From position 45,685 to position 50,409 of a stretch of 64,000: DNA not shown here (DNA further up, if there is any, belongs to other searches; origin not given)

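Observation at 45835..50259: Giant (1,474-aa) flagellar cap protein FliD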

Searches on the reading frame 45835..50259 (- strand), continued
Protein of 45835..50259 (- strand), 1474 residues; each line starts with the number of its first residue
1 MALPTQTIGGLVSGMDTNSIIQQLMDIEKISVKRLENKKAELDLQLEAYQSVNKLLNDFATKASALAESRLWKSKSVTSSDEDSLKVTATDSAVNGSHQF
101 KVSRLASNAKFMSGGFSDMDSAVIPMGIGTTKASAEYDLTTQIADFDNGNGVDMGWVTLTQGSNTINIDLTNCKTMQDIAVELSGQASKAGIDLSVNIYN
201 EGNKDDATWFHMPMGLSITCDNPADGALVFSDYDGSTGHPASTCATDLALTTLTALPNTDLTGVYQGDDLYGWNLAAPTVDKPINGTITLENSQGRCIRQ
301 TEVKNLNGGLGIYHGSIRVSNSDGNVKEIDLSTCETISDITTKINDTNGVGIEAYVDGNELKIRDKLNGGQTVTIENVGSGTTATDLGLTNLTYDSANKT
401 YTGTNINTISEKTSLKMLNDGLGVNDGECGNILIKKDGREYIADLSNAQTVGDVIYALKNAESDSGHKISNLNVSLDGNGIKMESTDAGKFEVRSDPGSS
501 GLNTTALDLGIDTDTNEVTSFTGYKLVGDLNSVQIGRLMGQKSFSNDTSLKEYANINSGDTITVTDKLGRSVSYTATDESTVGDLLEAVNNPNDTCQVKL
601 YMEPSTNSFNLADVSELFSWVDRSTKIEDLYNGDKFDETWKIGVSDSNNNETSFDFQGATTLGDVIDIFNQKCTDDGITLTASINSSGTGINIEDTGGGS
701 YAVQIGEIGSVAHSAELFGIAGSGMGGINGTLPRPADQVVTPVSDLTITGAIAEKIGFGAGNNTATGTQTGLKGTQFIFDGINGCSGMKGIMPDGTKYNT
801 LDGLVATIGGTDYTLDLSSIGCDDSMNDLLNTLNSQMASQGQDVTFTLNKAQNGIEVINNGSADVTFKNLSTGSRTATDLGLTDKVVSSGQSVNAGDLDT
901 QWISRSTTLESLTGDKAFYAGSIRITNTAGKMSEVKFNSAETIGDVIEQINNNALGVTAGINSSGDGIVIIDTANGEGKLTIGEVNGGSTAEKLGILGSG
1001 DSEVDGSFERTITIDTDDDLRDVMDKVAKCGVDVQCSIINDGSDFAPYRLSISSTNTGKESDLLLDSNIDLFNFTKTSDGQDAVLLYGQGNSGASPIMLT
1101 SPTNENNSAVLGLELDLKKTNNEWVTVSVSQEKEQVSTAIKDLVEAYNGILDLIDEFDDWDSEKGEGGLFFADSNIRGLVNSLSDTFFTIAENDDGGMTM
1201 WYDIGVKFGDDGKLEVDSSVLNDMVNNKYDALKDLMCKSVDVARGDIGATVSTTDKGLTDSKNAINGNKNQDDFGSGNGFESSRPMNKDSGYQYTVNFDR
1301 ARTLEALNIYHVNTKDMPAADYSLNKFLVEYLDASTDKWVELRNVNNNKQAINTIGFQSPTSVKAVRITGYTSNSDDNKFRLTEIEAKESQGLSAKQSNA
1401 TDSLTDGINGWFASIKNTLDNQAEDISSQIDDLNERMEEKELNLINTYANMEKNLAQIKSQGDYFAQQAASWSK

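Call 73: find_homologous_proteins(query=L007:12539-16333:-, max_evalue=1e-10)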
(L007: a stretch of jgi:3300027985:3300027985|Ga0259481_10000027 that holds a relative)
Query L007:12539-16333:- (1264 aa): 329 proteins with E <= 1e-10 among 8000 candidates; the best 120 are listed.
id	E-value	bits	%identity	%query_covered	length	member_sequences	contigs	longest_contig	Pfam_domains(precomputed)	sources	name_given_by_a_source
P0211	0.0e+0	2730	100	100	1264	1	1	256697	PF00413.31,PF07196.19,PF00700.28,PF00669.26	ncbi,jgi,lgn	-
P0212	0.0e+0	1306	53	100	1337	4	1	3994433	PF00413.31,PF07196.19,PF00700.28,PF00669.26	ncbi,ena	-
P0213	0.0e+0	1285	53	100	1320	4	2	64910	PF00413.31,PF00700.28,PF00669.26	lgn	-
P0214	0.0e+0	1253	52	100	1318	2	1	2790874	PF00413.31,PF07196.19,PF00700.28,PF00669.26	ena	-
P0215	0.0e+0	1247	52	100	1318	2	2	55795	PF00413.31,PF07196.19,PF00700.28,PF00669.26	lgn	-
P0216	0.0e+0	1205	50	100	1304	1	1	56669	PF00413.31,PF07196.19,PF00700.28,PF00669.26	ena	-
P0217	0.0e+0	1159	50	100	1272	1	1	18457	PF00413.31,PF00700.28,PF00669.26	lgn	-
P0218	1.4e-257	876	55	40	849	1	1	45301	PF07196.19,PF00700.28,PF00669.26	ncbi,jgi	-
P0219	1.1e-254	867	53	40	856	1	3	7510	PF07196.19,PF00700.28,PF00669.26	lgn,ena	-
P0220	4.0e-251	855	51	40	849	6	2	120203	PF07196.19,PF00700.28,PF00669.26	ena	-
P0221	3.7e-245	835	54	40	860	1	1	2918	PF07196.19,PF00700.28,PF00669.26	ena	-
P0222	8.3e-245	834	54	40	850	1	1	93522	PF07196.19,PF00700.28,PF00669.26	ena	-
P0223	1.2e-244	833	56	32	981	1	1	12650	PF07196.19,PF00700.28,PF00669.26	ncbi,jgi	-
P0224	6.2e-244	831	49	44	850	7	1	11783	PF07196.19,PF00700.28,PF00669.26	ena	-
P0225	1.8e-243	829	53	41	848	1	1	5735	PF07196.19,PF00700.28,PF00669.26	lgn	-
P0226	6.8e-243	828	52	40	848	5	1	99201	PF07196.19,PF00700.28,PF00669.26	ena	-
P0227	1.0e-241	824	51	40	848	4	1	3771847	PF07196.19,PF00700.28,PF00669.26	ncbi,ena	-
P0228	2.4e-241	822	55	32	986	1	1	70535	PF07196.19,PF00700.28,PF00669.26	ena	-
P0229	2.6e-241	822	53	40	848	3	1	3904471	PF07196.19,PF00700.28,PF00669.26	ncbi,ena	-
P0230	5.0e-241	821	51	40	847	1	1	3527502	PF07196.19,PF00700.28,PF00669.26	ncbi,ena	-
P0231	7.4e-240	818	50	40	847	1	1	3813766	PF07196.19,PF00700.28,PF00669.26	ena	-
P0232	3.9e-239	815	50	41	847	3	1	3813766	PF07196.19,PF00700.28,PF00669.26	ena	-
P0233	1.2e-238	814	49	41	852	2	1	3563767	PF07196.19,PF00700.28,PF00669.26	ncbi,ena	-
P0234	1.6e-238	813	51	41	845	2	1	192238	PF07196.19,PF00700.28,PF00669.26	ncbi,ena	-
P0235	2.5e-238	812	50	41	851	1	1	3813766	PF07196.19,PF00700.28,PF00669.26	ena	-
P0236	3.6e-238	812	56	32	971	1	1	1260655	PF07196.19,PF00700.28,PF00669.26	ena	-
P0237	8.2e-238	811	52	40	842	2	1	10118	PF07196.19,PF00700.28,PF00669.26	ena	-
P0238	1.5e-237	810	51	40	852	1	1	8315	PF07196.19,PF00700.28,PF00669.26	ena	-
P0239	7.8e-237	808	50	40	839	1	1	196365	PF07196.19,PF00700.28,PF00669.26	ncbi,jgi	-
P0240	1.2e-236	807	52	40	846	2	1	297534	PF07196.19,PF00700.28,PF00669.26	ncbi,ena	-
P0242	1.3e-230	787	55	31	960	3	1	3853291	PF07196.19,PF00700.28,PF00669.26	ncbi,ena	-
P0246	4.9e-225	768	51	40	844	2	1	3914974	PF07196.19,PF00700.28,PF00669.26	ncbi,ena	-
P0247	1.5e-224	767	52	41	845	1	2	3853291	PF07196.19,PF00700.28,PF00669.26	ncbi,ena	-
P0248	3.8e-224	766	50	40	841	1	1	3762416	PF00700.28,PF00669.26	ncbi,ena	-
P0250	5.0e-223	762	48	46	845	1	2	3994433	PF07196.19,PF00700.28,PF00669.26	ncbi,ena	-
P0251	7.7e-223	761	45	47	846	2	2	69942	PF07196.19,PF00700.28,PF00669.26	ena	-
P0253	3.2e-222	759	48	46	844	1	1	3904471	PF07196.19,PF00700.28,PF00669.26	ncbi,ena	-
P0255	2.0e-221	757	57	32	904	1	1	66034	PF07196.19,PF00700.28,PF00669.26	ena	-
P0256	5.4e-220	752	46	40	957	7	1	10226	PF07196.19,PF00700.28,PF00669.26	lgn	-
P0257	2.4e-219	750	49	40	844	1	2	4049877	PF07196.19,PF00700.28,PF00669.26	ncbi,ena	-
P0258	5.2e-219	749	49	40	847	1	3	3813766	PF07196.19,PF00700.28,PF00669.26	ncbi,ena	-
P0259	6.0e-219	748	49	41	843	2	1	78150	PF07196.19,PF00700.28,PF00669.26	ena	-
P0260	9.9e-213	728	49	43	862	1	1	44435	PF07196.19,PF00700.28,PF00669.26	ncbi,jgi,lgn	-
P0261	1.7e-212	727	46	40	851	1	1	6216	PF07196.19,PF00700.28,PF00669.26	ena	-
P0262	1.2e-211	724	46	41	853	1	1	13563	PF07196.19,PF00700.28,PF00669.26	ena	-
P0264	2.0e-210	720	47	40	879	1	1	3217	PF07196.19,PF00700.28,PF00669.26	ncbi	-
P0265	3.8e-205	703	44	40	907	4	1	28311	PF07196.19,PF00700.28,PF00669.26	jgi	jgi:flagellin-like hook-associated protein FlgL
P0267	2.2e-200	687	44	40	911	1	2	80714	PF07196.19,PF00700.28,PF00669.26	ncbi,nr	ncbi:hypothetical protein FACS1894139_02310 [Planctomycetales bacterium]|nr:hypothetical protein FAC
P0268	4.2e-200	686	44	41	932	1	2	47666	PF07196.19,PF00700.28,PF00669.26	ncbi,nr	ncbi:hypothetical protein FACS1894139_05760 [Planctomycetales bacterium]|nr:hypothetical protein FAC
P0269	3.6e-199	683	44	40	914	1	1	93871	PF07196.19,PF00700.28,PF00669.26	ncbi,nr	ncbi:hypothetical protein AGMMS49959_05220 [Planctomycetales bacterium]|nr:hypothetical protein AGMM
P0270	9.0e-194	665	50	57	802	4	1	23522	PF00413.31,PF07196.19,PF00669.26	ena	-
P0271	9.4e-194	665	44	40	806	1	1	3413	PF07196.19,PF00700.28,PF00669.26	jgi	jgi:flagellin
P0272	1.2e-189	651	59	25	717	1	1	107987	PF07196.19,PF00669.26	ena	-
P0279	1.1e-172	595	41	40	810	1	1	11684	PF07196.19,PF00700.28,PF00669.26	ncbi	-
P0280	1.6e-171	591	42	38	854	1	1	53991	PF07196.19,PF00700.28,PF00669.26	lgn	-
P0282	2.2e-169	584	39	41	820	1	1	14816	PF07196.19,PF00700.28,PF00669.26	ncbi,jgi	-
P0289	2.0e-165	571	48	31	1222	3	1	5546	PF07196.19,PF00700.28,PF00669.26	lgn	-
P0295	1.8e-162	561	60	21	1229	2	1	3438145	PF07196.19,PF00700.28,PF00669.26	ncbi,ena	-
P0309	5.0e-157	543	40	42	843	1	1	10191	PF07196.19,PF00700.28,PF00669.26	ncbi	-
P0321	1.2e-149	519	37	43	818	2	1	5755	PF07196.19,PF00700.28,PF00669.26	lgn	-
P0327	3.2e-146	507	36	43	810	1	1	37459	PF07196.19,PF00700.28,PF00669.26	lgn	-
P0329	9.1e-146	506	53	21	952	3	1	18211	PF07196.19,PF00700.28,PF00669.26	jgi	jgi:flagellin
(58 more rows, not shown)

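Call 89: find_encoding_contigs(protein=P0248, flank=10000, max_places=2)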
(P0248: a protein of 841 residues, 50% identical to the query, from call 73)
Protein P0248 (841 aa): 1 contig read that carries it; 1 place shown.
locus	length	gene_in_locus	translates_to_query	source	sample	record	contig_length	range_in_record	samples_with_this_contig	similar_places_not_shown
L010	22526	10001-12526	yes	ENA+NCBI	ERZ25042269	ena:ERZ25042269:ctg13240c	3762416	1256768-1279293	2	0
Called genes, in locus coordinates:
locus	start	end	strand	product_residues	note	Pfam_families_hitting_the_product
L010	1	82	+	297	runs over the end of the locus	PF03167:UDG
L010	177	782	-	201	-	PF00565:SNase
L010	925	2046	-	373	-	PF01699:Na_Ca_ex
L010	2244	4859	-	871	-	PF02861:Clp_N, PF05621:TniB (weak), PF00004:AAA, PF17871:AAA_lid_9, PF00004:AAA, PF07724:AAA_2, PF07728:AAA_5, PF10431:ClpB_D2-small, +8 more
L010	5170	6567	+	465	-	PF01554:MatE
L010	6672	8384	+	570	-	PF03109:ABC1, PF27536:UbiB_helical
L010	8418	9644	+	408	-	PF01969:Ni_insertion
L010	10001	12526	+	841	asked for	PF00669:Flagellin_N, PF00700:Flagellin_C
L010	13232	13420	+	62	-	-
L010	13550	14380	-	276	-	PF04962:KduI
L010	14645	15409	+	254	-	PF09339:HTH_IclR, PF01614:IclR_C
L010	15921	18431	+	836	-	PF02743:dCache_1, PF05651:Diacid_rec (faint)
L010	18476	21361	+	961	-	PF01627:Hpt, PF02895:H-kinase_dim, PF02518:HATPase_c, PF01584:CheW, PF00072:Response_reg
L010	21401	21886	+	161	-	PF01584:CheW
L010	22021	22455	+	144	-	-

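Call 90: find_encoding_contigs(protein=P0212, flank=10000, max_places=2)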
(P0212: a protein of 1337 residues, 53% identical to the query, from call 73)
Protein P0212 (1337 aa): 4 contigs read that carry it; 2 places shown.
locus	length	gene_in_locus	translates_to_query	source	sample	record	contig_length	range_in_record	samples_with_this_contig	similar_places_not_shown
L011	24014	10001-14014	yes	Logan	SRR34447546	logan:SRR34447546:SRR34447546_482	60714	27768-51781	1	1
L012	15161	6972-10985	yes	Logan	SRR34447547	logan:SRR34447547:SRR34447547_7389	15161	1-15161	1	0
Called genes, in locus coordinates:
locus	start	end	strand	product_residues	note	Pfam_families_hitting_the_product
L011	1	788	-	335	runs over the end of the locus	PF02826:2-Hacid_dh_C, PF03446:NAD_binding_2, PF03807:F420_oxidored, PF07991:KARI_N, PF01450:KARI_C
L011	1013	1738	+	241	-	-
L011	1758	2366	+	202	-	PF00702:Hydrolase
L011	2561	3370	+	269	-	PF00149:Metallophos, PF12850:Metallophos_2 (weak)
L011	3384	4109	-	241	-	PF13641:Glyco_tranf_2_3, PF00535:Glycos_transf_2, PF10111:Glyco_tranf_2_2 (faint)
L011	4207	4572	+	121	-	PF00072:Response_reg (weak)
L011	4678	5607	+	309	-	PF08241:Methyltransf_11 (faint)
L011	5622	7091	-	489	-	PF01743:PolyA_pol, PF12627:PolyA_pol_RNAbd, PF12626:PolyA_pol_arg_C (weak)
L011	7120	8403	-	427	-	PF00275:EPSP_synthase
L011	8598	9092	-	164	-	PF00583:Acetyltransf_1, PF13508:Acetyltransf_7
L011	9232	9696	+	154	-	PF12689:Acid_PPase, PF13419:HAD_2 (faint)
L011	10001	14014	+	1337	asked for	PF00669:Flagellin_N, PF00413:Peptidase_M10 (faint), PF07196:Flagellin_IN (weak), PF00700:Flagellin_C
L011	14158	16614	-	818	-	PF00015:MCPsignal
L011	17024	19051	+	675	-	PF01841:Transglut_core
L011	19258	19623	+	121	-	PF01242:PTPS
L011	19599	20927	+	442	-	PF00215:OMPdecase, PF00977:His_biosynth (weak), PF02581:TMP-TENI (weak), PF03737:RraA-like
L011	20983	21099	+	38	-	-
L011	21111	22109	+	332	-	PF00990:GGDEF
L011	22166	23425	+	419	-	PF01522:Polysacc_deac_1 (weak)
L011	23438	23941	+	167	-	PF00293:NUDIX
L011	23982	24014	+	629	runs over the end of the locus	PF13292:DXP_synthase_N, PF00676:E1_dh (weak), PF02779:Transket_pyr, PF02780:Transketolase_C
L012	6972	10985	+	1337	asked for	PF00669:Flagellin_N, PF00413:Peptidase_M10 (faint), PF07196:Flagellin_IN (weak), PF00700:Flagellin_C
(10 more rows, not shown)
